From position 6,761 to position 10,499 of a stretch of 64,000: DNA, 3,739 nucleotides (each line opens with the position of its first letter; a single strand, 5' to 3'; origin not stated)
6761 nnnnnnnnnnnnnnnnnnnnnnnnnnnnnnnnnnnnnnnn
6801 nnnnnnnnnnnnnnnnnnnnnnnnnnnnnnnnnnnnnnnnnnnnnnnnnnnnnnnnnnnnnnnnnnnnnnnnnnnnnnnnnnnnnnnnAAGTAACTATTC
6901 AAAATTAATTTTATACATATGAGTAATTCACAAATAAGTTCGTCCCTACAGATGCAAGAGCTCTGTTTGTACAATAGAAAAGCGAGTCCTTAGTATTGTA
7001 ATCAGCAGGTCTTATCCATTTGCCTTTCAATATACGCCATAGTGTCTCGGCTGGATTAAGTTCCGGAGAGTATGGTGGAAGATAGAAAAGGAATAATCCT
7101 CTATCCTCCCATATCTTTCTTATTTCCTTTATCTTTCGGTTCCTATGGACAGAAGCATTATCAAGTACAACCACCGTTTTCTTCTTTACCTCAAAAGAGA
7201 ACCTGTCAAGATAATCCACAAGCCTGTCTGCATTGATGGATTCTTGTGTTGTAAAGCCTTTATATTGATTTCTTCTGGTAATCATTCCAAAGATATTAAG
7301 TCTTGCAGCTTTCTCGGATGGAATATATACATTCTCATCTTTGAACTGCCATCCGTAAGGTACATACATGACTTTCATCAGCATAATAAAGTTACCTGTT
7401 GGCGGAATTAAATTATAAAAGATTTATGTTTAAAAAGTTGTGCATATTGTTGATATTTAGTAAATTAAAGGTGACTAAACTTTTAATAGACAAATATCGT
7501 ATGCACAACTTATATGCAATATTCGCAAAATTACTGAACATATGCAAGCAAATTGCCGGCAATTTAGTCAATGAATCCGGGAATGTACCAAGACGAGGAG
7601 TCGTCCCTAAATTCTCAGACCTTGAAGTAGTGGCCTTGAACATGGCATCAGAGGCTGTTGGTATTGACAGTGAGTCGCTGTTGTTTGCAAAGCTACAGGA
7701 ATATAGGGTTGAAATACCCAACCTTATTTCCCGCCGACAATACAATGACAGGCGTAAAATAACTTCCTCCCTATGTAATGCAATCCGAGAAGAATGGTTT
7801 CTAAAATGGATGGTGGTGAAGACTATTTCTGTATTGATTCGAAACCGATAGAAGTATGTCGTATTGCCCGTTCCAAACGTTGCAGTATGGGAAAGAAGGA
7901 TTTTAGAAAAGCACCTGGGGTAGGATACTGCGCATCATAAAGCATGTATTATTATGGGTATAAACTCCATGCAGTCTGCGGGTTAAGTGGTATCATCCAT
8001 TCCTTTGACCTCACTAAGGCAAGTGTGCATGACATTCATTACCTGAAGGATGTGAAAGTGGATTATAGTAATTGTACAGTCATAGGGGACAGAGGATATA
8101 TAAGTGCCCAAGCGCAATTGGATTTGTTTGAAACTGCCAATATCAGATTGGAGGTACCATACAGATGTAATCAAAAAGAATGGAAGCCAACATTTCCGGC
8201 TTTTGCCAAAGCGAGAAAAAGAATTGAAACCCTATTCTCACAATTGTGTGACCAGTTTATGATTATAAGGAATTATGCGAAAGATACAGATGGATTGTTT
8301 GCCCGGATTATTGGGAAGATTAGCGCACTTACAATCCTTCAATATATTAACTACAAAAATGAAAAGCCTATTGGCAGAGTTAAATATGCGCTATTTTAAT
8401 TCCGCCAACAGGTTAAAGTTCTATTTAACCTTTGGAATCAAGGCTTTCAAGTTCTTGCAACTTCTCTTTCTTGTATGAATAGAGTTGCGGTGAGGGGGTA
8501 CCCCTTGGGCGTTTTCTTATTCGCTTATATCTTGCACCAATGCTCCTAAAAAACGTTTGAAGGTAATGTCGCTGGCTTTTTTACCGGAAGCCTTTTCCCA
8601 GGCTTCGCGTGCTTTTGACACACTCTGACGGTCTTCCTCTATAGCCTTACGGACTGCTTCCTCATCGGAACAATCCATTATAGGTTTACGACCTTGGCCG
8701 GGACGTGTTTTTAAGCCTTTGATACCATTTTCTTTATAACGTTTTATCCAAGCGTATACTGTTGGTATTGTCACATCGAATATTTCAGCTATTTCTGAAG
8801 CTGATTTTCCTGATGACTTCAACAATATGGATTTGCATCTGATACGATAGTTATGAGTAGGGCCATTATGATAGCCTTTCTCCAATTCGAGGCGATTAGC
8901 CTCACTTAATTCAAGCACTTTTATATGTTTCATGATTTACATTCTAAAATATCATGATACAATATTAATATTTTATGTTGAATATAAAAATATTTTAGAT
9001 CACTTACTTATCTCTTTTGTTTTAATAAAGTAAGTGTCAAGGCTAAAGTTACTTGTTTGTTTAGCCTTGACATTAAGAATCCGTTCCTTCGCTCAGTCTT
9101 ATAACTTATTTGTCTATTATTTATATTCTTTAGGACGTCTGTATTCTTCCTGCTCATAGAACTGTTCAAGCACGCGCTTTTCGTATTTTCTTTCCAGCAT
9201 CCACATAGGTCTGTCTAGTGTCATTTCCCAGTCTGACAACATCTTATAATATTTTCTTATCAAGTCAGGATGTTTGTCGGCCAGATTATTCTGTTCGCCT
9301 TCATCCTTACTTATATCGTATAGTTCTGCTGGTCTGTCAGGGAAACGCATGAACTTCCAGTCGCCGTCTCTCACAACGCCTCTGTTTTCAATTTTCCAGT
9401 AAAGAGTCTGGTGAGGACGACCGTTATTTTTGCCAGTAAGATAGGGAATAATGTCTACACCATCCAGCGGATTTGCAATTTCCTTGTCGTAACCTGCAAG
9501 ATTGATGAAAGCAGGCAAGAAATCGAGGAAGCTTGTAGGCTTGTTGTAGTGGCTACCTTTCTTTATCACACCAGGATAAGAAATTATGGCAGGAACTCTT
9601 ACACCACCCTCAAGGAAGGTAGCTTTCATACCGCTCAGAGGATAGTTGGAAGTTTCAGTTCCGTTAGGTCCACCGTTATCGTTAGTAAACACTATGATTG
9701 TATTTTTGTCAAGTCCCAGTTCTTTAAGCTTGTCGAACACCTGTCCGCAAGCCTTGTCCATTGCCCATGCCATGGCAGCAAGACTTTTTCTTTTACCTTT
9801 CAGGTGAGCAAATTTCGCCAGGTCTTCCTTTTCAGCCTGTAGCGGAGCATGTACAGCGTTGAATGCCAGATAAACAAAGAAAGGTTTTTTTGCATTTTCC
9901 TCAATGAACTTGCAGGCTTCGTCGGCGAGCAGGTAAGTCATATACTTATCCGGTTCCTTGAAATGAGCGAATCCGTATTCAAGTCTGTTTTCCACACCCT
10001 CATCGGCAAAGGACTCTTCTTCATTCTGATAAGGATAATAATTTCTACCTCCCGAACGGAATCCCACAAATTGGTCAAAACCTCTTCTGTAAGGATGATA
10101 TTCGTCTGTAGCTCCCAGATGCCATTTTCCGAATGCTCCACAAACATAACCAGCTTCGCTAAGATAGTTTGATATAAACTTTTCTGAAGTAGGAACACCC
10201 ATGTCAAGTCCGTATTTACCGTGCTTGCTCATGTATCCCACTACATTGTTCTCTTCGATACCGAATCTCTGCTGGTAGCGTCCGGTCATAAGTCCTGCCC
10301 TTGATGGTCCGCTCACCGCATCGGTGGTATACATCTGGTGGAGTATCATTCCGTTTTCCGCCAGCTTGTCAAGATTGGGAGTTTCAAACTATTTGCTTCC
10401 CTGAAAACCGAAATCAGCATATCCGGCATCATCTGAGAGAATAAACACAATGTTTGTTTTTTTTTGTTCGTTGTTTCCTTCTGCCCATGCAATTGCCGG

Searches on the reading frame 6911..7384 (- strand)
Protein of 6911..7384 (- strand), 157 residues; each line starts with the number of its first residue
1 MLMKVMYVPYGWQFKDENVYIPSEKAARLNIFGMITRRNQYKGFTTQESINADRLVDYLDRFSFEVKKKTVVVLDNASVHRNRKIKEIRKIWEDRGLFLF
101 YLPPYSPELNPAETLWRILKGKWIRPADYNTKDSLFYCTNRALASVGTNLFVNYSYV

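Call 62: search_protein_families(library=pfam, max_evalue=0.00001, proteins=[window:6911-7384:-])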
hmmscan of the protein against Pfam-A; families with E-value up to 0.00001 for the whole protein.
window:6911-7384:- (157 aa): 1 family
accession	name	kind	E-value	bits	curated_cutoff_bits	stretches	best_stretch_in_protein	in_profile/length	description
PF13358.12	DDE_3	-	1.2e-28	100.3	28.6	1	6-135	14-145/146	DDE superfamily endonuclease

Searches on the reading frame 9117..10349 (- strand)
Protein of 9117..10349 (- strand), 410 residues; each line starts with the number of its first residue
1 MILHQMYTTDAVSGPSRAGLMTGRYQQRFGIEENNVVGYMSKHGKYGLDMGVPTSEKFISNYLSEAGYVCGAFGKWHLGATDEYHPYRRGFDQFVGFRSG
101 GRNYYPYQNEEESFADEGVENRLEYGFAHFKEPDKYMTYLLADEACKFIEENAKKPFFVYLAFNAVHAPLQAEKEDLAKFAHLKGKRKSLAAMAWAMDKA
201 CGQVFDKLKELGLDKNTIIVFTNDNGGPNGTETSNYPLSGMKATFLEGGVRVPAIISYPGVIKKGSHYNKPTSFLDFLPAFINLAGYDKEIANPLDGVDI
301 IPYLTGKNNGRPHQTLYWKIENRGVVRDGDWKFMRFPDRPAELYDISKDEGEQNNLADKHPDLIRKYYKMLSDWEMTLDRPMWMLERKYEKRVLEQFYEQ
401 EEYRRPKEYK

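Call 62: search_protein_families(library=pfam, max_evalue=0.00001, proteins=[window:9117-10349:-])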
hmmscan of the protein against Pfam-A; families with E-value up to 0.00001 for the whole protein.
window:9117-10349:- (410 aa): 2 families
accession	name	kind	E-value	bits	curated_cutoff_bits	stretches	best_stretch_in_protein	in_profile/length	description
PF00884.28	Sulfatase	-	4.1e-44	151.5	25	1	2-287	38-301/301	Sulfatase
PF16347.10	SGSH_C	-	1.3e-09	38.8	29.3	1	245-360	11-135/154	N-sulphoglucosamine sulphohydrolase, C-terminal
